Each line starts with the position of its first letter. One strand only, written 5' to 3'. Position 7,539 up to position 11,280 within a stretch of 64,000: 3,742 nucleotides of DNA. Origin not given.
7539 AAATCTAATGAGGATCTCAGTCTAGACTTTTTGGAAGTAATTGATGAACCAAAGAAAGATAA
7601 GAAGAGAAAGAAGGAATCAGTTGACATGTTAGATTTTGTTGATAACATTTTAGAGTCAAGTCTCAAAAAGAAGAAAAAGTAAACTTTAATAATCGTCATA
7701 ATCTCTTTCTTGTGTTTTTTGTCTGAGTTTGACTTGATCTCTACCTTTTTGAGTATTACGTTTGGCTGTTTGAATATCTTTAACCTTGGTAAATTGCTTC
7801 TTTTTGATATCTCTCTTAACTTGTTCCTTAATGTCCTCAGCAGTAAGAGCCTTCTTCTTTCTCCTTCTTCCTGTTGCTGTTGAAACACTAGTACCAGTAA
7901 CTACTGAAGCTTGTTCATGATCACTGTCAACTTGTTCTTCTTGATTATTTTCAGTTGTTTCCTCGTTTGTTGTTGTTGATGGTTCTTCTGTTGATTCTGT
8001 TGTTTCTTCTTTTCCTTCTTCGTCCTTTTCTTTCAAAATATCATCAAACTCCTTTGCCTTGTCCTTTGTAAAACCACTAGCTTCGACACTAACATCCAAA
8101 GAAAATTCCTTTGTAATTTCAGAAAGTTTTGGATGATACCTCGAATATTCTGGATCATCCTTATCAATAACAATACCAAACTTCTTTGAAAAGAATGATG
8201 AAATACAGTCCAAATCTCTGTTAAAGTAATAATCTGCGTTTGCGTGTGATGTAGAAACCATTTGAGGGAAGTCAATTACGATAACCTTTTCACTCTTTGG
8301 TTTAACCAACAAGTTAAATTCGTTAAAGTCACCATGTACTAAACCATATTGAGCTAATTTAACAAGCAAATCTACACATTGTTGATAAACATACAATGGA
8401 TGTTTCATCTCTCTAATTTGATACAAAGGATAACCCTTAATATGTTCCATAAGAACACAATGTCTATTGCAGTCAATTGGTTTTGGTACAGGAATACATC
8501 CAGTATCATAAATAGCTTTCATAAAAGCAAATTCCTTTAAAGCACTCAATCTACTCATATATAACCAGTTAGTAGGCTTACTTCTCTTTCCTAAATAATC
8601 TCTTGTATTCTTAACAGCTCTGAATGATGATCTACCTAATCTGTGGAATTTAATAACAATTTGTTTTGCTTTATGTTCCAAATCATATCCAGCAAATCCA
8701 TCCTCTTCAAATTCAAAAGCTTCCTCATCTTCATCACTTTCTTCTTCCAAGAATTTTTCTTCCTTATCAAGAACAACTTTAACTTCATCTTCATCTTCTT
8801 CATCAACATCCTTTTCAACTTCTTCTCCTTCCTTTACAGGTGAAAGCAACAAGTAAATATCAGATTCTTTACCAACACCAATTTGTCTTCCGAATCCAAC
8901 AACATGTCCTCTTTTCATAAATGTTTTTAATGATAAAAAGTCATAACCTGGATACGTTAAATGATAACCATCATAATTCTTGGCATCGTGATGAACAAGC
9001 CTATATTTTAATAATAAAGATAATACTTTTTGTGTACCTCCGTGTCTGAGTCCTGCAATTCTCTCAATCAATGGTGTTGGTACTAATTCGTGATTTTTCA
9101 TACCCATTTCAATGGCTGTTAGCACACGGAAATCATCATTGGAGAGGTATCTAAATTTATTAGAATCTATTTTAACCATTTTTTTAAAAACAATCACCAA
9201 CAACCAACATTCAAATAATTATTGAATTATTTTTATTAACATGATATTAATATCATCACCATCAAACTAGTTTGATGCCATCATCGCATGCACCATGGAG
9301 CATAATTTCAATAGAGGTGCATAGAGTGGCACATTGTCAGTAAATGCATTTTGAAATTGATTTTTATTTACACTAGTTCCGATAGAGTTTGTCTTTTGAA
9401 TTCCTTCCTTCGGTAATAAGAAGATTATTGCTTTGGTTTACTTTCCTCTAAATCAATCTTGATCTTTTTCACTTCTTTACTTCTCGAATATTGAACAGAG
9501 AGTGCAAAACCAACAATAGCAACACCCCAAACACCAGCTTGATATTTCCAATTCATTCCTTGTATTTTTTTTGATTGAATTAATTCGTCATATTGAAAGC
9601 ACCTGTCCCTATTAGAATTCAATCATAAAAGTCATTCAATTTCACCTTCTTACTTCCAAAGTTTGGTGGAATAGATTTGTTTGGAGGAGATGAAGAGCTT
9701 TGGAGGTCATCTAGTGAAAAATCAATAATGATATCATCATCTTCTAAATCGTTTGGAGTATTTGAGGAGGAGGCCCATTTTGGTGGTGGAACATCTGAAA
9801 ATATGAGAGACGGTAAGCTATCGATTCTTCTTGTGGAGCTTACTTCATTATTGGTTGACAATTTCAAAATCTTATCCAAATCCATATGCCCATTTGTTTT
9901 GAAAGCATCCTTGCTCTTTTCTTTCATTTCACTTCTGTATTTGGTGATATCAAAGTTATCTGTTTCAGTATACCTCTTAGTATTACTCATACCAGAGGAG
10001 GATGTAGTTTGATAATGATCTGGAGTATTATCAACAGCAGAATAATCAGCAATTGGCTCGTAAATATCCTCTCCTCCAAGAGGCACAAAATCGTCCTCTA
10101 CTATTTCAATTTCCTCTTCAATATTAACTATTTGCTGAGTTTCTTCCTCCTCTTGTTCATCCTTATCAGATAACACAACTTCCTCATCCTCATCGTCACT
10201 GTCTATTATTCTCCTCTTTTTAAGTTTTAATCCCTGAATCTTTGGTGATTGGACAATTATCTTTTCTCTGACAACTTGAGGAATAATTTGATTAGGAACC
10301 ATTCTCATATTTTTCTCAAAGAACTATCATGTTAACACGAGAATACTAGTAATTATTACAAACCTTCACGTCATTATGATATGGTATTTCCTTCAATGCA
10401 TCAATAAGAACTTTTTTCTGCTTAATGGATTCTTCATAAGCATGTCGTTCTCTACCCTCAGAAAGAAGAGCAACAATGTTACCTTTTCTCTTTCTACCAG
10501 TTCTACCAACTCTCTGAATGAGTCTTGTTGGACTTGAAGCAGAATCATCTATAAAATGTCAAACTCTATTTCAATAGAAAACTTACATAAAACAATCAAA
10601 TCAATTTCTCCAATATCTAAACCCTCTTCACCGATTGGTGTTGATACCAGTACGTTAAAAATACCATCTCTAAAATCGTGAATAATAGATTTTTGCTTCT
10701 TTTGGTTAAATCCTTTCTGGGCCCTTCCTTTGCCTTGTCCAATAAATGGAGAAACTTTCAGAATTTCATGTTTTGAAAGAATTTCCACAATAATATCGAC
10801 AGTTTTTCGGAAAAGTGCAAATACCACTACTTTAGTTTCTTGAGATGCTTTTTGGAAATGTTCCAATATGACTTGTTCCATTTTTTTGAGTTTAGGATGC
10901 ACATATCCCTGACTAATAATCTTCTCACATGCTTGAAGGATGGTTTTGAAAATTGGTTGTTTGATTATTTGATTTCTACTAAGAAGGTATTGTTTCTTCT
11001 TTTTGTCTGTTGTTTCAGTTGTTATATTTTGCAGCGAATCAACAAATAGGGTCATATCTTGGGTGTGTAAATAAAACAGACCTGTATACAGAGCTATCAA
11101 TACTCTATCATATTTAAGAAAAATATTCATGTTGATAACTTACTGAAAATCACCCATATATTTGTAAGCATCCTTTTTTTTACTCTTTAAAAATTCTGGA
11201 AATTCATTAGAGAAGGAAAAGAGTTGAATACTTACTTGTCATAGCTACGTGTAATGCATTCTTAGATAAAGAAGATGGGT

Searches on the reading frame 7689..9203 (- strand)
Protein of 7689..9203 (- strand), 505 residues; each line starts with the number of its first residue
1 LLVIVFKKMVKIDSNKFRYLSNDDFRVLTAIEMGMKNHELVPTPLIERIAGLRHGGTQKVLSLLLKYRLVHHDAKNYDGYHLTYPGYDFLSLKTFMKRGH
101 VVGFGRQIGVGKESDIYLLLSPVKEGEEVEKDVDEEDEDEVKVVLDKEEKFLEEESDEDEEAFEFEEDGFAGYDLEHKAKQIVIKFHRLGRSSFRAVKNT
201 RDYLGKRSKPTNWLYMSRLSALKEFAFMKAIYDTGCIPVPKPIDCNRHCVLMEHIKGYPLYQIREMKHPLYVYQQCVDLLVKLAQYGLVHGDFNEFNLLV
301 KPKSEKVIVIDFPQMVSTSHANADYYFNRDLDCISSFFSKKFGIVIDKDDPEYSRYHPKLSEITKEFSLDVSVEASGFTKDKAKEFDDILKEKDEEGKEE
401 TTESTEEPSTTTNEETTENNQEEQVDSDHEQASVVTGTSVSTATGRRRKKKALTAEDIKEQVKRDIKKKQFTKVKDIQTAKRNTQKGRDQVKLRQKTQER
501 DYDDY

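Call 13: search_protein_families(library=pfam, proteins=[window:7689-9203:-], max_evalue=0.001)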
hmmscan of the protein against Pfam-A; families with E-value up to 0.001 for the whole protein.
window:7689-9203:- (505 aa): 5 families
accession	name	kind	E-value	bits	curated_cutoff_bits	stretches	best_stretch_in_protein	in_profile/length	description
PF01163.29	RIO1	-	4.6e-48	163.7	22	1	177-347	8-183/187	RIO domain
PF09202.17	Rio2_N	-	2.2e-32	111.7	27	1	17-98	1-82/82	Rio2, N-terminal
PF01636.29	APH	-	2.5e-07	31.2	23.2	0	284-312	166-194/239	Phosphotransferase enzyme family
PF22303.2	OspG_kinase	-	4.9e-05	23.8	27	1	252-322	67-137/152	Protein kinase OspG, kinase domain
PF19974.5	TCAD9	-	0.00044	20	40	0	265-324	276-333/429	Ternary complex associated domain 9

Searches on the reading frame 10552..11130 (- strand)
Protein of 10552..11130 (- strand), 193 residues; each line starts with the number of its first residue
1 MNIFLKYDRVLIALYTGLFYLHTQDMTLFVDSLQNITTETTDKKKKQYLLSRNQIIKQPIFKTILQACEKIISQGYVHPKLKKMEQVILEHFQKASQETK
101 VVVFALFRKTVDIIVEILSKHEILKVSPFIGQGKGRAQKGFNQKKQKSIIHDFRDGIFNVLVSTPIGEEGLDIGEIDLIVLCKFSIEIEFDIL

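Call 13: search_protein_families(library=pfam, proteins=[window:10552-11130:-], max_evalue=0.001)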
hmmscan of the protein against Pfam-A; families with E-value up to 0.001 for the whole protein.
window:10552-11130:- (193 aa): 1 family
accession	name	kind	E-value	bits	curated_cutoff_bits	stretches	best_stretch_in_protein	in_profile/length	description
PF00271.37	Helicase_C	-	8.1e-14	52.3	23.5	1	83-184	5-92/110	Helicase conserved C-terminal domain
